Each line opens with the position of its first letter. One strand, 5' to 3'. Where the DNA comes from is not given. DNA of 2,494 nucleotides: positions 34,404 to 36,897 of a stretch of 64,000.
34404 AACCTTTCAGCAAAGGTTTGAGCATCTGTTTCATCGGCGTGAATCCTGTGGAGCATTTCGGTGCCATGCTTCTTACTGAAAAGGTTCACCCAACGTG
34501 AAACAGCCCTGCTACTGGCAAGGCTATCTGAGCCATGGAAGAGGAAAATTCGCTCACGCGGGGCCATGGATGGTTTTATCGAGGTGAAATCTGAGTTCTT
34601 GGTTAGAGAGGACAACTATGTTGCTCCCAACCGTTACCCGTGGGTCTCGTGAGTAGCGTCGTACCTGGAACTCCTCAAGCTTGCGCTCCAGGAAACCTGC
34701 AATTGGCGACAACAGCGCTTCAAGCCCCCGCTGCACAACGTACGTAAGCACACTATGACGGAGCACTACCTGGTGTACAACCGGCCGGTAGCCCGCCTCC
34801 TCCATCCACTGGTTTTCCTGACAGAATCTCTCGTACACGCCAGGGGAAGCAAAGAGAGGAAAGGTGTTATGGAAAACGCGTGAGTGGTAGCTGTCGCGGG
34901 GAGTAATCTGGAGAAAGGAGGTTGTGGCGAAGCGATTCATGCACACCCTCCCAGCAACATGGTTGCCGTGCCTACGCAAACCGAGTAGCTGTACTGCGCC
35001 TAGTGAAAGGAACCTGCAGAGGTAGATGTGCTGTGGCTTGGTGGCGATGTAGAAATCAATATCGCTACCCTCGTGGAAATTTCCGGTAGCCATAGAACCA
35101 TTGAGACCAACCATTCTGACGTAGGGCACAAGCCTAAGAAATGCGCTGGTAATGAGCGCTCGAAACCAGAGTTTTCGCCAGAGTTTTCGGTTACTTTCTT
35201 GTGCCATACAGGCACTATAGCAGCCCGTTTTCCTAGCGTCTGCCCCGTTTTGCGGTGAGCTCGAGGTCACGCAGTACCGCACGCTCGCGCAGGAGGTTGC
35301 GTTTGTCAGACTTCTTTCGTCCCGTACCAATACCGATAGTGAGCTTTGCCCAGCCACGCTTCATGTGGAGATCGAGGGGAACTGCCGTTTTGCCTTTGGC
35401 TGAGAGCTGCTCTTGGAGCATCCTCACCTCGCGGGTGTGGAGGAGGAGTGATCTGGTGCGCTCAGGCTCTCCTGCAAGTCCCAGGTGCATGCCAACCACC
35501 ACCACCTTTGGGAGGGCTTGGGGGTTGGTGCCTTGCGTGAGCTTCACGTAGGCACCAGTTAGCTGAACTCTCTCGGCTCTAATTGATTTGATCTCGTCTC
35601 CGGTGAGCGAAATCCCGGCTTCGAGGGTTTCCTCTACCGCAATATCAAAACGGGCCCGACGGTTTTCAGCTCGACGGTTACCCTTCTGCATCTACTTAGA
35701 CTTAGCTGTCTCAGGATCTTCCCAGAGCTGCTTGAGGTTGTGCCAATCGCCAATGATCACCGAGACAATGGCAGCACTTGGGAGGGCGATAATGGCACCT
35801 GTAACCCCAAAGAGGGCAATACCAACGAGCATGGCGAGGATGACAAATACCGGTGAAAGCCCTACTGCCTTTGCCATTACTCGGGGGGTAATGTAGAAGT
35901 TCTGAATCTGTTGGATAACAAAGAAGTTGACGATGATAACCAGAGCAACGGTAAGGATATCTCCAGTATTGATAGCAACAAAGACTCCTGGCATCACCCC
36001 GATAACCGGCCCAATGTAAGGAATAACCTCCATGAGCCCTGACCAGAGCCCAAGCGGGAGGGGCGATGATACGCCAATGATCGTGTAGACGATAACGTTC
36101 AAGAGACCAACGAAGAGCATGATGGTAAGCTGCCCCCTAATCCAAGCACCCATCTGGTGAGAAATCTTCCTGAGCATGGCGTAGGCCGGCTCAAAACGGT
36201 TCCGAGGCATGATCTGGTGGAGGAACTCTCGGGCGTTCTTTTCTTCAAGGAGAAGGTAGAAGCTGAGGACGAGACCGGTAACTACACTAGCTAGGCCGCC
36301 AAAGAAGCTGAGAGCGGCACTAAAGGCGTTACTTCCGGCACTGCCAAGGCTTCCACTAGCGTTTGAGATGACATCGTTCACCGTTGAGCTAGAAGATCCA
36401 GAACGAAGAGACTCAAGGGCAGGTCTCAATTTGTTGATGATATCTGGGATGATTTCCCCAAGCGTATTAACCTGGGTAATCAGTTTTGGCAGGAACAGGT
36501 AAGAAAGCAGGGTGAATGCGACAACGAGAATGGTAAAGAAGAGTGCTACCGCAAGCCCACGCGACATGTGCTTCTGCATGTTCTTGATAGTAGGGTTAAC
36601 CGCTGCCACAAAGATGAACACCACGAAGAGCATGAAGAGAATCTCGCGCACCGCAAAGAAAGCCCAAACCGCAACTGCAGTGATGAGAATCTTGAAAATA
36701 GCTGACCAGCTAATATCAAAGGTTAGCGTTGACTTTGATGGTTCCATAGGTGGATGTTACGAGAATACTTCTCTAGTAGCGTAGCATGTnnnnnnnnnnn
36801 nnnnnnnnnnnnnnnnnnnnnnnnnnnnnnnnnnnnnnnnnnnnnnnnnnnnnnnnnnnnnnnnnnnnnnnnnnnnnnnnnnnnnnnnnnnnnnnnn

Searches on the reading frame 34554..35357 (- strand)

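Call 11: search_protein_families(library=pfam, max_evalue=0.001, proteins=[window:34554-35357:-])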
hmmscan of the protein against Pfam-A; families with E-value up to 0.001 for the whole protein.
window:34554-35357:- (267 aa): 2 families
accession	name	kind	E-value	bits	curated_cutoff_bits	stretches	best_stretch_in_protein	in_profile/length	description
PF18765.7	Polbeta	-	2.6e-05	24.7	26.9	1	78-110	11-44/93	Polymerase beta, Nucleotidyltransferase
PF01909.29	NTP_transf_2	-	3e-05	24.7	21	1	72-109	7-43/93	Nucleotidyltransferase domain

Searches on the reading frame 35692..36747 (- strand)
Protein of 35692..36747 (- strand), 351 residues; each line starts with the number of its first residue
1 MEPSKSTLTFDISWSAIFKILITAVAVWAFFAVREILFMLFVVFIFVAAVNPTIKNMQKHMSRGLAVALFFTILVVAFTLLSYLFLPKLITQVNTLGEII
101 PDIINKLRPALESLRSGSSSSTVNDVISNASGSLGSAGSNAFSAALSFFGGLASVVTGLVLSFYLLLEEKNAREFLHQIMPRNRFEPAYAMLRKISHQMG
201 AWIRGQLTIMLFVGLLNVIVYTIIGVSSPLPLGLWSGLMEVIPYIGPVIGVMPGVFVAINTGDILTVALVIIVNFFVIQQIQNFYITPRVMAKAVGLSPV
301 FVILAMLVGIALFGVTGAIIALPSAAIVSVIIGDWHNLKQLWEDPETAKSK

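Call 26: search_protein_families(library=pfam, max_evalue=0.0001, proteins=[window:35692-36747:-])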
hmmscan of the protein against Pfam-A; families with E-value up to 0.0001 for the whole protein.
window:35692-36747:- (351 aa): 1 family
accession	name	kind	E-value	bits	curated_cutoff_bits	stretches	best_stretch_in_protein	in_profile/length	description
PF01594.21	AI-2E_transport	-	1e-57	196.2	34.3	1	19-335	6-326/327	AI-2E family transporter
